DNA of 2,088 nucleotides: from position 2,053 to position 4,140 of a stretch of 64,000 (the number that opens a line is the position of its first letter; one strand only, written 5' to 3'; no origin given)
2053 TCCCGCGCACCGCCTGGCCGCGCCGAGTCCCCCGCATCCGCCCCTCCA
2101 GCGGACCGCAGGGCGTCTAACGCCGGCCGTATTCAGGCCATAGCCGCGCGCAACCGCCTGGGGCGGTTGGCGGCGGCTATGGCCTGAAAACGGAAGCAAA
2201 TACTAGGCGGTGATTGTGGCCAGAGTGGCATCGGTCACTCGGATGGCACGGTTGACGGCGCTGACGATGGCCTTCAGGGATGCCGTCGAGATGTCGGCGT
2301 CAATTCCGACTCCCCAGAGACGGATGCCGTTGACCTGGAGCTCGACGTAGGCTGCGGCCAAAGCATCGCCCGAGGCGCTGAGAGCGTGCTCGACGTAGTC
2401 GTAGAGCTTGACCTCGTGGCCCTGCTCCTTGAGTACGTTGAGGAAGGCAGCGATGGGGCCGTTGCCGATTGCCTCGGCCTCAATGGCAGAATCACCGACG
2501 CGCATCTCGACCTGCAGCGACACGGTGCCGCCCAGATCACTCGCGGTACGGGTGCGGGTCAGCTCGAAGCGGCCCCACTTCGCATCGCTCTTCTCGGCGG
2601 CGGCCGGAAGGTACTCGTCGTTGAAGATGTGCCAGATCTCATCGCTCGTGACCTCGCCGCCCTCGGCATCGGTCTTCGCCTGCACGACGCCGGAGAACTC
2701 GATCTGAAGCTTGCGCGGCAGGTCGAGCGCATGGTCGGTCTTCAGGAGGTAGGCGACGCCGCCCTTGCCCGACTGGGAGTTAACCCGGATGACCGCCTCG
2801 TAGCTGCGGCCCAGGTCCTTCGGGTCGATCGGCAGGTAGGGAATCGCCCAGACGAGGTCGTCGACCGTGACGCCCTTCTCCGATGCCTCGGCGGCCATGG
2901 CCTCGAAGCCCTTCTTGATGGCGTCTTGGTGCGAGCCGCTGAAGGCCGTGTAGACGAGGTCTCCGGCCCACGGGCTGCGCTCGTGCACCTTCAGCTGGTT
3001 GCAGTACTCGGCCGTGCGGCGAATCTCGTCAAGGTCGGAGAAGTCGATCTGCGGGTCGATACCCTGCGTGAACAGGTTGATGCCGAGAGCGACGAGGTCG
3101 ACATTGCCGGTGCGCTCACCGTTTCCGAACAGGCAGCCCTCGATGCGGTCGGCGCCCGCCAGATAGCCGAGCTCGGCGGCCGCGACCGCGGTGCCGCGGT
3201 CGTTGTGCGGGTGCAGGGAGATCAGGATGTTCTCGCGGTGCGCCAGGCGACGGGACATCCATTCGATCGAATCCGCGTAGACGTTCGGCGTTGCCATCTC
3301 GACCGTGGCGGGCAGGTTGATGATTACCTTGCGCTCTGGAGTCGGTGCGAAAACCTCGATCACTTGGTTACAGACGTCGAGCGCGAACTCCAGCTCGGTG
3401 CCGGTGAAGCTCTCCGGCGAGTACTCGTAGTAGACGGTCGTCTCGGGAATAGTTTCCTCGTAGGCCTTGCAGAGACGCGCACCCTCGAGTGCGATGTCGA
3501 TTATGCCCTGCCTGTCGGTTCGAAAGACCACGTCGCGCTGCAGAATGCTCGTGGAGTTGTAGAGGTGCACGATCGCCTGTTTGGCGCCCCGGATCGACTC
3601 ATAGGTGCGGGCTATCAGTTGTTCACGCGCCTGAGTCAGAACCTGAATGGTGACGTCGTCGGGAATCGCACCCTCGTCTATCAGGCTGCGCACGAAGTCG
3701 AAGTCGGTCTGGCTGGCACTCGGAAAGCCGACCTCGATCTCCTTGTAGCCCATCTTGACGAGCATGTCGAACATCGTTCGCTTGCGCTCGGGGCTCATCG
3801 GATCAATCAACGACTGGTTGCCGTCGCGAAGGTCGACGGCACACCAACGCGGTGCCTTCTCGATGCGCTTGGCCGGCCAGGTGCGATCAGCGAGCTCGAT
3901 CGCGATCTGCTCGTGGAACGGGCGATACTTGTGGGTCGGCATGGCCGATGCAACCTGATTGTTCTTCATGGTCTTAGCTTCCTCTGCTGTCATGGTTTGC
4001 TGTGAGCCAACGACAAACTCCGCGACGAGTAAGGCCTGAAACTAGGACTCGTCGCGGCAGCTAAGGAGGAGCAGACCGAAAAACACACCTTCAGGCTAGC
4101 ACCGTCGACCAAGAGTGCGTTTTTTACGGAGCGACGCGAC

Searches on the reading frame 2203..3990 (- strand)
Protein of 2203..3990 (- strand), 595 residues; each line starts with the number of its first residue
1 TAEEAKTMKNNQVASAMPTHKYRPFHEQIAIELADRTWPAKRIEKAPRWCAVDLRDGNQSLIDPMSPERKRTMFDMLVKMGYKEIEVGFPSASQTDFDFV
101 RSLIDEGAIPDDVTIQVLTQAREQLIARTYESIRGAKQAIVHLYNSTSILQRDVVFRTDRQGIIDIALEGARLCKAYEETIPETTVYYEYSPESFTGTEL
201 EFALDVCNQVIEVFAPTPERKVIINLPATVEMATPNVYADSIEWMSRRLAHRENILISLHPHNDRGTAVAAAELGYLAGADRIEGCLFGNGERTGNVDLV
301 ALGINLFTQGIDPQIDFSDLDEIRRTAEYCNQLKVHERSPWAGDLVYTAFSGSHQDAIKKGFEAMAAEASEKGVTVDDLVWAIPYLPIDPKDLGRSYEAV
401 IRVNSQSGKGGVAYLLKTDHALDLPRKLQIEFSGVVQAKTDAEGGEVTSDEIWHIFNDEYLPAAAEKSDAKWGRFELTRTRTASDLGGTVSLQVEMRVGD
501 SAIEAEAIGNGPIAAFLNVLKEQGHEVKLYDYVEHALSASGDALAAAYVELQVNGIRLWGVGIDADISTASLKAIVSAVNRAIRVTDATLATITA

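Call 62: search_protein_families(library=pfam, proteins=[window:2203-3990:-], max_evalue=0.00001)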
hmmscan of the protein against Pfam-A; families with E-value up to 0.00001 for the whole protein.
window:2203-3990:- (595 aa): 3 families
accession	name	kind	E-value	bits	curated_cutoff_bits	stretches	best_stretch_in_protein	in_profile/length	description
PF00682.25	HMGL-like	-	7.5e-75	252.1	29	1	47-325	2-258/260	HMGL-like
PF22615.1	IPMS_D2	-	1.5e-34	118.5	27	1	344-417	1-66/66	Alpha-isopropylmalate synthase, post-catalytic domain-like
PF08502.15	LeuA_dimer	-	1.9e-28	99.4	24.9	1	446-582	1-130/131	LeuA allosteric (dimerisation) domain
